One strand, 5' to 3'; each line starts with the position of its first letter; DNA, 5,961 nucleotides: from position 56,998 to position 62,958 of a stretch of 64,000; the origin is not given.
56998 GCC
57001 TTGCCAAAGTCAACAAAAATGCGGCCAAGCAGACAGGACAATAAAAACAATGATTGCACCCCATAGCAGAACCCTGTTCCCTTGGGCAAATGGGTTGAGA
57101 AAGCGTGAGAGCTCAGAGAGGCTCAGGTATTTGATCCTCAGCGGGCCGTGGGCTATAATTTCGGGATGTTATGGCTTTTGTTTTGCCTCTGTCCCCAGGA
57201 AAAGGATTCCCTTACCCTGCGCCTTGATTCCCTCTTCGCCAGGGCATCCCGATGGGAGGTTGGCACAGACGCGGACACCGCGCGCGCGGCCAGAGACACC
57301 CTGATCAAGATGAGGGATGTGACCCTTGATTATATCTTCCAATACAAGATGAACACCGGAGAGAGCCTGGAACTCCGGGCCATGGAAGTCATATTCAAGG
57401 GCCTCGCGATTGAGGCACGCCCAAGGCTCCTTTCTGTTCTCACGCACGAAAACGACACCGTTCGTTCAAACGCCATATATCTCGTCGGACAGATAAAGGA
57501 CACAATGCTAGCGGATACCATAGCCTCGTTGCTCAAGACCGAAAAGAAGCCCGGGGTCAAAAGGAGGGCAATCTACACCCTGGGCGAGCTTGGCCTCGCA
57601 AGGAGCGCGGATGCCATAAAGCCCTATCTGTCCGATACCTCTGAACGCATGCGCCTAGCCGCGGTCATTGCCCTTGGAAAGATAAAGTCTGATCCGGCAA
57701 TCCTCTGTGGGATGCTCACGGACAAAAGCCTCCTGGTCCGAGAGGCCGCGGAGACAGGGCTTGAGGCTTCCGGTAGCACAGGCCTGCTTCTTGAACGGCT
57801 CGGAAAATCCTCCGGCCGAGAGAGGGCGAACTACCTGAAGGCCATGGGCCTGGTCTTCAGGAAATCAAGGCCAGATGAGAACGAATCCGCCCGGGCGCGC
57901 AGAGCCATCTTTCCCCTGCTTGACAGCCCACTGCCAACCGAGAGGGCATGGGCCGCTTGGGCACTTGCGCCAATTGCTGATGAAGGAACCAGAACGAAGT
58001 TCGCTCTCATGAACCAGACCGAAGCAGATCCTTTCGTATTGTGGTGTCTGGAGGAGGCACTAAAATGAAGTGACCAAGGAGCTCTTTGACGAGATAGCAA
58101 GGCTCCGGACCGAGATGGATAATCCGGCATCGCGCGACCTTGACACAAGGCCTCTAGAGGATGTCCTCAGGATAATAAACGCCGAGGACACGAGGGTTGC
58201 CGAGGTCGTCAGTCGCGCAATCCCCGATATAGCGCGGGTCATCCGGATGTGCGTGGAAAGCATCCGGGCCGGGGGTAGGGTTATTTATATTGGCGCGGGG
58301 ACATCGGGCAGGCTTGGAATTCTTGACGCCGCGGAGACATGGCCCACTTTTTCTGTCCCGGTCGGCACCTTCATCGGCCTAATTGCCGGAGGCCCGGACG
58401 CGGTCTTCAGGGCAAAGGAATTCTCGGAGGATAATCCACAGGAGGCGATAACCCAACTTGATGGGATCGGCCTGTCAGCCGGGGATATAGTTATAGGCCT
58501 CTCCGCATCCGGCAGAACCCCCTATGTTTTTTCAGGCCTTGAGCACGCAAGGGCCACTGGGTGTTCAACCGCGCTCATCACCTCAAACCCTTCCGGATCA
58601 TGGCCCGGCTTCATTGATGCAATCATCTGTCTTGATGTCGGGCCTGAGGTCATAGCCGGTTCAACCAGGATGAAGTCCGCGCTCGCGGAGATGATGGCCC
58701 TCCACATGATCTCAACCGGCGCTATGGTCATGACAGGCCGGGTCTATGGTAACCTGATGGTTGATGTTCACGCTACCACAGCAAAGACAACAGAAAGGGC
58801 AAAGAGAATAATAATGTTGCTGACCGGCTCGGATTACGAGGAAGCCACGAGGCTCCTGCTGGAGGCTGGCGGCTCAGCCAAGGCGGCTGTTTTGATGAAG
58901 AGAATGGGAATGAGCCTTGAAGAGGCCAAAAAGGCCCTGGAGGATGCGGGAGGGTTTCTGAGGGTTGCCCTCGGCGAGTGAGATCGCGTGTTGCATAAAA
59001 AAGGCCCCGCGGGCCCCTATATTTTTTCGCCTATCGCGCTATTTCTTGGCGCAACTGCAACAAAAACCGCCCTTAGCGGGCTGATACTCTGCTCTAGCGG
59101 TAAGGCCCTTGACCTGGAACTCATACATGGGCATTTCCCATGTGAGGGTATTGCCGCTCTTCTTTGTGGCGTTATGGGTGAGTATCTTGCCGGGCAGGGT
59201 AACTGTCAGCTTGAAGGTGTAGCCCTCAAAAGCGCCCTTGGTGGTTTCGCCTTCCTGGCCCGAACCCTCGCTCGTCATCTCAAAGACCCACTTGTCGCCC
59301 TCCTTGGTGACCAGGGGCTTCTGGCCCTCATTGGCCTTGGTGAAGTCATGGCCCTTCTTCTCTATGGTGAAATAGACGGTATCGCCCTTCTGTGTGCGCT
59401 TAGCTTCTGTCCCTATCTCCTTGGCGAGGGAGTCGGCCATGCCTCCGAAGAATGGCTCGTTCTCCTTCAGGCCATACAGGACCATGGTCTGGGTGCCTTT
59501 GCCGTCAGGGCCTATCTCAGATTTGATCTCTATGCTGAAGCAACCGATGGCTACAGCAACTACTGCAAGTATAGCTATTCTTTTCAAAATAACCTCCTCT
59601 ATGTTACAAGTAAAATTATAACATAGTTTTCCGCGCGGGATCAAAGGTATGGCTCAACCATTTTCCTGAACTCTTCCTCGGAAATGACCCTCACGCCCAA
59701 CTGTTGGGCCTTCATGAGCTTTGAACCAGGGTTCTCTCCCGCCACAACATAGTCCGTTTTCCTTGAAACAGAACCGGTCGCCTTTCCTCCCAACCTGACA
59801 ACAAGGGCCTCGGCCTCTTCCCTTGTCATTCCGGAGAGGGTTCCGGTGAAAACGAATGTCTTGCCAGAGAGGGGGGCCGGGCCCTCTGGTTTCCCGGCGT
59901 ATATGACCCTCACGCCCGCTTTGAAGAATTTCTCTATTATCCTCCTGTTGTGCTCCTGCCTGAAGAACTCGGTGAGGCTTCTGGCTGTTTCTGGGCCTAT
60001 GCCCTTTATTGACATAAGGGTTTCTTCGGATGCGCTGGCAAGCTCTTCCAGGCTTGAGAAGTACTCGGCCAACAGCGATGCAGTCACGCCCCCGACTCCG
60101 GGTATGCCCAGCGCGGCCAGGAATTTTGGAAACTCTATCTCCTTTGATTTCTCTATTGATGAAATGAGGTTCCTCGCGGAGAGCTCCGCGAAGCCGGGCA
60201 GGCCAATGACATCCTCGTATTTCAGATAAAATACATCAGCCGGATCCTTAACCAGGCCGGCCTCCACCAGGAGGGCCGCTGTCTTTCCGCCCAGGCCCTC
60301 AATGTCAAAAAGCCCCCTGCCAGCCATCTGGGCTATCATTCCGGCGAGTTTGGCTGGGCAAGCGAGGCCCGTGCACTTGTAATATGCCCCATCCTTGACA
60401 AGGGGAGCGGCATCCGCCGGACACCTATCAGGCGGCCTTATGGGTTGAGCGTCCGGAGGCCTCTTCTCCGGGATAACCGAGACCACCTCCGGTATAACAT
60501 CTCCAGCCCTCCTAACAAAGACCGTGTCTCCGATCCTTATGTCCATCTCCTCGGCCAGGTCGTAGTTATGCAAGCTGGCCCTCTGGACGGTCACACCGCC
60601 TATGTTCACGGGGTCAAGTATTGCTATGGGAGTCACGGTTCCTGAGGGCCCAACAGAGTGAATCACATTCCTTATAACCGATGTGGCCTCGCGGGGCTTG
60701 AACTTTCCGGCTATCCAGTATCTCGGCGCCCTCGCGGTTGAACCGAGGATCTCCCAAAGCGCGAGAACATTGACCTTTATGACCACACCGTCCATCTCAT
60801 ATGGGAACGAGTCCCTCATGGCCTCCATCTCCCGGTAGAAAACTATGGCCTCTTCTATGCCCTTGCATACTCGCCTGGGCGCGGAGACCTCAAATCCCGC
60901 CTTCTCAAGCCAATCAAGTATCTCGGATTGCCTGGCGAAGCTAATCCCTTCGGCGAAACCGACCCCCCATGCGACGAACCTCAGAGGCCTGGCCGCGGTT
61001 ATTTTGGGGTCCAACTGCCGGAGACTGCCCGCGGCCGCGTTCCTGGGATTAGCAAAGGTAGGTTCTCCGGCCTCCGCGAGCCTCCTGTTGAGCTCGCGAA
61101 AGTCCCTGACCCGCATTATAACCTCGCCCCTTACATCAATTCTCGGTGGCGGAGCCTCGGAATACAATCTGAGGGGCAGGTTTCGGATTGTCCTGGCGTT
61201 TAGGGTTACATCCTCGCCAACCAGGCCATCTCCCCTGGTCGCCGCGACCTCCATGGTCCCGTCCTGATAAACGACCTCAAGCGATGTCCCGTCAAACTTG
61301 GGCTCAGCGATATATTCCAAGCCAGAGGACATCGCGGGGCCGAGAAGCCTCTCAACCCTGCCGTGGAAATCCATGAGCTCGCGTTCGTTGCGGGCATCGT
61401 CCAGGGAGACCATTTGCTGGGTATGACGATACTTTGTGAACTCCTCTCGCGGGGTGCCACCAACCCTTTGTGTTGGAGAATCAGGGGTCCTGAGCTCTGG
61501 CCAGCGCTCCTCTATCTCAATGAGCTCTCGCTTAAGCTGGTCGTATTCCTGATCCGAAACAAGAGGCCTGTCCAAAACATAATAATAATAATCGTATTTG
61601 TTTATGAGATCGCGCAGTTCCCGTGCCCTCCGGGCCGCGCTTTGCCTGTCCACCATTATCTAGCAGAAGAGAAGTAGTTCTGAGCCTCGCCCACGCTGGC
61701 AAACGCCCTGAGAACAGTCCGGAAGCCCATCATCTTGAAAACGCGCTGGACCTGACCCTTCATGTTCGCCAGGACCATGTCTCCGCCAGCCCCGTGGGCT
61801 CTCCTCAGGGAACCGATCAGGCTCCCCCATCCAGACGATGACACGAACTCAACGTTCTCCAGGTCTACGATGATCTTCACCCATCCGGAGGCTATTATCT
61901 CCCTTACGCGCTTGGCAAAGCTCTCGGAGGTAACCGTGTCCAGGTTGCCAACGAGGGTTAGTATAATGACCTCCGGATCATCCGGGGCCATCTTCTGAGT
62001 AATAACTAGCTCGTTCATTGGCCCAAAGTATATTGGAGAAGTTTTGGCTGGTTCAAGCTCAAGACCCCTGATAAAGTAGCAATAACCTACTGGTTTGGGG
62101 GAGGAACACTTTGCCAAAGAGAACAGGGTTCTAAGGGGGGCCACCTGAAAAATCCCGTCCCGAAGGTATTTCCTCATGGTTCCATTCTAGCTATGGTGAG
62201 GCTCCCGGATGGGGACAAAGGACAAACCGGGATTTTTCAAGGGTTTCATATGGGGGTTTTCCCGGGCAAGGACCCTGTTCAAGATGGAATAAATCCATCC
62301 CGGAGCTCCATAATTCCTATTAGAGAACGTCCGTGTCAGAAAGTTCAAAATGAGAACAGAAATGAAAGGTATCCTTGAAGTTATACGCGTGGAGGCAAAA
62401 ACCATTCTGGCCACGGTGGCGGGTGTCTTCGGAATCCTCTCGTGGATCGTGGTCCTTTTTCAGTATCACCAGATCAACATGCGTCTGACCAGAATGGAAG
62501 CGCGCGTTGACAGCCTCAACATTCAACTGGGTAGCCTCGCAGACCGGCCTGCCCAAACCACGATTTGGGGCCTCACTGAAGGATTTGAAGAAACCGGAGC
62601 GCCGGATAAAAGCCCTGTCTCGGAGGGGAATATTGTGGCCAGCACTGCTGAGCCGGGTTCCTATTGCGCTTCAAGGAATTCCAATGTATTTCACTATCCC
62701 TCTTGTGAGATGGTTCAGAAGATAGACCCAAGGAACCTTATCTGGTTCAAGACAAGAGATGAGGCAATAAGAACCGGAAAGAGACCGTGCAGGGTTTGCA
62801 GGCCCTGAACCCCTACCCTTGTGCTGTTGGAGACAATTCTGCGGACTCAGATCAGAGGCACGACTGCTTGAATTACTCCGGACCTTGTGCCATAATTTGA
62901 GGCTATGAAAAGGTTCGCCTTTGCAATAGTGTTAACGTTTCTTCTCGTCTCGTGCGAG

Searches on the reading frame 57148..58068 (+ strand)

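Call 74: search_protein_families(library=pfam, proteins=[window:57148-58068:+], max_evalue=0.001)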
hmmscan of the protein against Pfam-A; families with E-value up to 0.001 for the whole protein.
window:57148-58068:+ (306 aa): 5 families
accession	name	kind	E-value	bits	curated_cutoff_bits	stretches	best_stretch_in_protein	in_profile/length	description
PF13646.12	HEAT_2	-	2.9e-22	79.2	27.7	2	136-205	15-87/88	HEAT repeats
PF02985.28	HEAT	-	1e-12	47.5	23.5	0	92-116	3-27/31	HEAT repeat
PF03130.22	HEAT_PBS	-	1.2e-09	38.1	20.9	0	137-163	1-27/27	PBS lyase HEAT-like repeat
PF13513.12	HEAT_EZ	-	3.7e-09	37.3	27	0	92-116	31-55/55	HEAT-like repeat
PF01602.26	Adaptin_N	-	0.00046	19.3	37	1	98-187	88-186/524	Adaptin N terminal region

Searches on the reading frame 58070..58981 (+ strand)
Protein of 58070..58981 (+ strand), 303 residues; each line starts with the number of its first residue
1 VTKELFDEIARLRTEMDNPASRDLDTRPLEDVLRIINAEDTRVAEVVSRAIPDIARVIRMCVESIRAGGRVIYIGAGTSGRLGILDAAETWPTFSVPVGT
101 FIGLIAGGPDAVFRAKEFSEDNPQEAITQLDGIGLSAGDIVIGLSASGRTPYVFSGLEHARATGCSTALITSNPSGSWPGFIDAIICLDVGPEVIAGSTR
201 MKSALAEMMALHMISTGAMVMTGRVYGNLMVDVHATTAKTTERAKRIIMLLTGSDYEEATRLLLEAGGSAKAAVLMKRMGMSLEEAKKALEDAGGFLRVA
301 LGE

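Call 74: search_protein_families(library=pfam, proteins=[window:58070-58981:+], max_evalue=0.001)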
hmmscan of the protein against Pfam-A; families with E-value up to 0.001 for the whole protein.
window:58070-58981:+ (303 aa): 5 families
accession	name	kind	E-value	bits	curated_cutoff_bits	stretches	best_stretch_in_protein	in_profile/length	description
PF22645.1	GKRP_SIS_N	-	2.6e-17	63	27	1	54-158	2-110/113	Glucokinase regulatory protein N-terminal SIS domain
PF01380.27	SIS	-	4.3e-08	33.5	25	1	135-214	51-128/131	SIS domain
PF13580.11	SIS_2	-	9.2e-08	32.6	27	1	43-172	10-138/138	SIS domain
PF22198.1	GKRP_SIS_2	-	3.2e-06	27.5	27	1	54-131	7-85/191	Glucokinase regulatory protein, second SIS domain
PF03861.19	ANTAR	-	0.0003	21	27.3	0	237-263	9-35/54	ANTAR domain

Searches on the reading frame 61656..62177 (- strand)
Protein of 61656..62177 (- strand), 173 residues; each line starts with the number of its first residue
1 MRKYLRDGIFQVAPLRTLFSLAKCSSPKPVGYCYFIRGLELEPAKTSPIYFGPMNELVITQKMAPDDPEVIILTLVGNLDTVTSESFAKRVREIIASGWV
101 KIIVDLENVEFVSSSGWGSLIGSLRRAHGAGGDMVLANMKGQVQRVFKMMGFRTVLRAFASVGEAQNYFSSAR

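Call 74: search_protein_families(library=pfam, proteins=[window:61656-62177:-], max_evalue=0.001)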
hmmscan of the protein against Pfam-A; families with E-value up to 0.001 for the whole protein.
window:61656-62177:- (173 aa): 2 families
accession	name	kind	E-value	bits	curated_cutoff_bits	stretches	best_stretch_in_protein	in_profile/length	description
PF01740.26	STAS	-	1.4e-19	70.2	22.6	1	63-165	3-106/106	STAS domain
PF13466.11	STAS_2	-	1.6e-10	41.5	29.2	1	73-152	1-79/80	STAS domain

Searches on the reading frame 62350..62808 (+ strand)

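Call 74: search_protein_families(library=pfam, proteins=[window:62350-62808:+], max_evalue=0.001)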
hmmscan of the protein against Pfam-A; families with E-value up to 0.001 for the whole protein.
window:62350-62808:+ (152 aa): 1 family
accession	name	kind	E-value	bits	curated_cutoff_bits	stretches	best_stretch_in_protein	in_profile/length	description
PF02805.21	Ada_Zn_binding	-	1.9e-05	25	23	1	105-152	18-64/65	Metal binding domain of Ada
